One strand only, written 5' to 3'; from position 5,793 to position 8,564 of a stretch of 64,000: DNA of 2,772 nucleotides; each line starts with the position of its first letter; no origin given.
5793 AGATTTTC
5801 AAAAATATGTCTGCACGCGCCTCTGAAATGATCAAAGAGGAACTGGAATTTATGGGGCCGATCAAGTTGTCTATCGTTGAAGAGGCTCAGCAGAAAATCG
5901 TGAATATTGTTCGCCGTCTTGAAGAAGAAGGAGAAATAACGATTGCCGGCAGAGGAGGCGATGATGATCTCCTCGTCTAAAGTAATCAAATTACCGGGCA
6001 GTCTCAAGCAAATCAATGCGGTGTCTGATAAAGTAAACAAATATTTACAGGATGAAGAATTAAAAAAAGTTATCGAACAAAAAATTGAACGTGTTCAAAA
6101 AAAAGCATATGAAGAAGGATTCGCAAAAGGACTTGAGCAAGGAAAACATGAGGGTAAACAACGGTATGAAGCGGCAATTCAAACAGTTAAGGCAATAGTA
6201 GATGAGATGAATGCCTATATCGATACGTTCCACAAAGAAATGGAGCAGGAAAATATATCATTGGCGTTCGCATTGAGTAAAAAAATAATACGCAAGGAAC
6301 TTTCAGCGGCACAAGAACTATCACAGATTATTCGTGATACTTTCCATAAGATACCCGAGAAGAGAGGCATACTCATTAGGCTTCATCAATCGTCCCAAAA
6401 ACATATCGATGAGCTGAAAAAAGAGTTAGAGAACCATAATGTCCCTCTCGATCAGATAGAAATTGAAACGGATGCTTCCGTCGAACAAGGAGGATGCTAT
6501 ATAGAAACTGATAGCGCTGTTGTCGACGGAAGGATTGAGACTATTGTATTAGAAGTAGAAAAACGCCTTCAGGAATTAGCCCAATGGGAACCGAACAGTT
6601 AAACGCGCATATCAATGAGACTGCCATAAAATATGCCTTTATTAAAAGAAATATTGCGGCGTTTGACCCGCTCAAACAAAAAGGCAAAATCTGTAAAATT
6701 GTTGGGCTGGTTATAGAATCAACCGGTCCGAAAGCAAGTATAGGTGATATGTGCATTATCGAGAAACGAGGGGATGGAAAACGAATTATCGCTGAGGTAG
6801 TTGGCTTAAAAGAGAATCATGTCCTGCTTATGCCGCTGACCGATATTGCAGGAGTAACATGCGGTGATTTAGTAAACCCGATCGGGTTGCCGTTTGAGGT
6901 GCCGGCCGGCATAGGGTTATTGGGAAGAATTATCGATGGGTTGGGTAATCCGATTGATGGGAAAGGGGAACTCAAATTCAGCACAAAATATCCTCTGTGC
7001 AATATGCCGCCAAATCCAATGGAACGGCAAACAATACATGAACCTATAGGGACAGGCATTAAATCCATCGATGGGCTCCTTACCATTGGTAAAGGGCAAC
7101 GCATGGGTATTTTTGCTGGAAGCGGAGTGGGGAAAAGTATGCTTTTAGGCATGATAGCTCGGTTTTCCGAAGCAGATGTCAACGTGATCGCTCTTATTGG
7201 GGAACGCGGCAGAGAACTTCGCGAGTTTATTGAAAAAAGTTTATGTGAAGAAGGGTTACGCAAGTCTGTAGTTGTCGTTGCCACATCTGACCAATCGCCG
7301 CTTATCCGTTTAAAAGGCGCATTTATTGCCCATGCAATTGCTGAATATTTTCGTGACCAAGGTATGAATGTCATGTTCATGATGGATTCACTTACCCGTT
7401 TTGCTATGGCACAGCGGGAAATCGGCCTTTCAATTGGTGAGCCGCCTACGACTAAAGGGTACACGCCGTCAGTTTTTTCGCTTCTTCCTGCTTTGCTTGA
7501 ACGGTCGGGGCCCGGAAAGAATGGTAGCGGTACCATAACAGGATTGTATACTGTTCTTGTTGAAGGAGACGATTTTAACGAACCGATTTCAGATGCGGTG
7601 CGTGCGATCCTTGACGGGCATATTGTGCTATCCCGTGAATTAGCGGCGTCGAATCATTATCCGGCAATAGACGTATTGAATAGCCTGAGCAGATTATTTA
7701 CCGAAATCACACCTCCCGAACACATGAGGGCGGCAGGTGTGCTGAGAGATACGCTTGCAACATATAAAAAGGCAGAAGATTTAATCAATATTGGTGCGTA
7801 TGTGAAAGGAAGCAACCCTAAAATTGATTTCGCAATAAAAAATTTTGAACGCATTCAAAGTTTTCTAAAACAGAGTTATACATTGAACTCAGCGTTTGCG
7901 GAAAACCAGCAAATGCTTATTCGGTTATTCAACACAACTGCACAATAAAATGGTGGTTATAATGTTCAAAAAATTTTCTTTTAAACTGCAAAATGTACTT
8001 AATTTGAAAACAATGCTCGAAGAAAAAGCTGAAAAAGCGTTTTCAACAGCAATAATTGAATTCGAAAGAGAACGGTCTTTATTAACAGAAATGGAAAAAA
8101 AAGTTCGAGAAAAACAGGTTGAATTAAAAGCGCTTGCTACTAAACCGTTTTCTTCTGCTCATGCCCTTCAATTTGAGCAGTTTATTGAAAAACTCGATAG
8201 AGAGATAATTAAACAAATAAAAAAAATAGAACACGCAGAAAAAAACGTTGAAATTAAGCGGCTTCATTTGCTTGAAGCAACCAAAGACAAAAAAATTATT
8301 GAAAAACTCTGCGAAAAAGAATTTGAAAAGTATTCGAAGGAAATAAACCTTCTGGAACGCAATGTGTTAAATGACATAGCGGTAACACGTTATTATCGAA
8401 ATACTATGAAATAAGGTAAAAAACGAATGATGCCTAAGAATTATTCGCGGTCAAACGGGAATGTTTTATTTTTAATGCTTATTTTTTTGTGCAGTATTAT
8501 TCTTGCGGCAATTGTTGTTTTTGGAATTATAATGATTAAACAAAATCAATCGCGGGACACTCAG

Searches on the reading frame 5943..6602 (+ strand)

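Call 26: search_protein_families(library=pfam, proteins=[window:5943-6602:+], max_evalue=0.001)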
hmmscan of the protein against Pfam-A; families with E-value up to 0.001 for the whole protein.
window:5943-6602:+ (219 aa): 1 family
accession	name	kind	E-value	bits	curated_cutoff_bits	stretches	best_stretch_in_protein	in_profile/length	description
PF02108.21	FliH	-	2.3e-15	57.1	24.1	1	78-200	3-123/128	Flagellar assembly protein FliH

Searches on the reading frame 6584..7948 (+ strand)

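Call 26: search_protein_families(library=pfam, proteins=[window:6584-7948:+], max_evalue=0.001)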
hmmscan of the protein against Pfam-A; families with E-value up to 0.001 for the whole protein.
window:6584-7948:+ (454 aa): 3 families
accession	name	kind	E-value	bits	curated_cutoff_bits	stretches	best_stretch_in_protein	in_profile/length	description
PF00006.31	ATP-synt_ab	-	2.1e-89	299.2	29.5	1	158-369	1-213/213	ATP synthase alpha/beta family, nucleotide-binding domain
PF18269.6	T3SS_ATPase_C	-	5.8e-23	81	22.7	1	376-445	1-70/72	T3SS EscN ATPase C-terminal domain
PF02874.29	ATP-synt_ab_N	-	6.2e-08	33.5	20.9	1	36-100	1-68/69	ATP synthase alpha/beta family, beta-barrel domain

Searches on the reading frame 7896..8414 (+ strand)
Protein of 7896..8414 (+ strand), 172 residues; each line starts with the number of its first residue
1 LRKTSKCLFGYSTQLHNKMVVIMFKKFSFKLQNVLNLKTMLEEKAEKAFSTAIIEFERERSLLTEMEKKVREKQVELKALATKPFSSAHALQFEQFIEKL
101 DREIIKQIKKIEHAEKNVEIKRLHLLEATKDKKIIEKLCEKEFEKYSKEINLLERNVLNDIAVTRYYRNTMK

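Call 26: search_protein_families(library=pfam, proteins=[window:7896-8414:+], max_evalue=0.001)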
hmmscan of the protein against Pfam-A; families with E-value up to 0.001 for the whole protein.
window:7896-8414:+ (172 aa): 2 families
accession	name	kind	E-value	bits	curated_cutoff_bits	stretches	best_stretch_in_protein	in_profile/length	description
PF02050.21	FliJ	-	3.8e-14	53.4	28.4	1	43-166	1-123/123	Flagellar FliJ protein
PF16789.10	YscO-like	-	0.00015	22.3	27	0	28-150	3-135/161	YscO-like protein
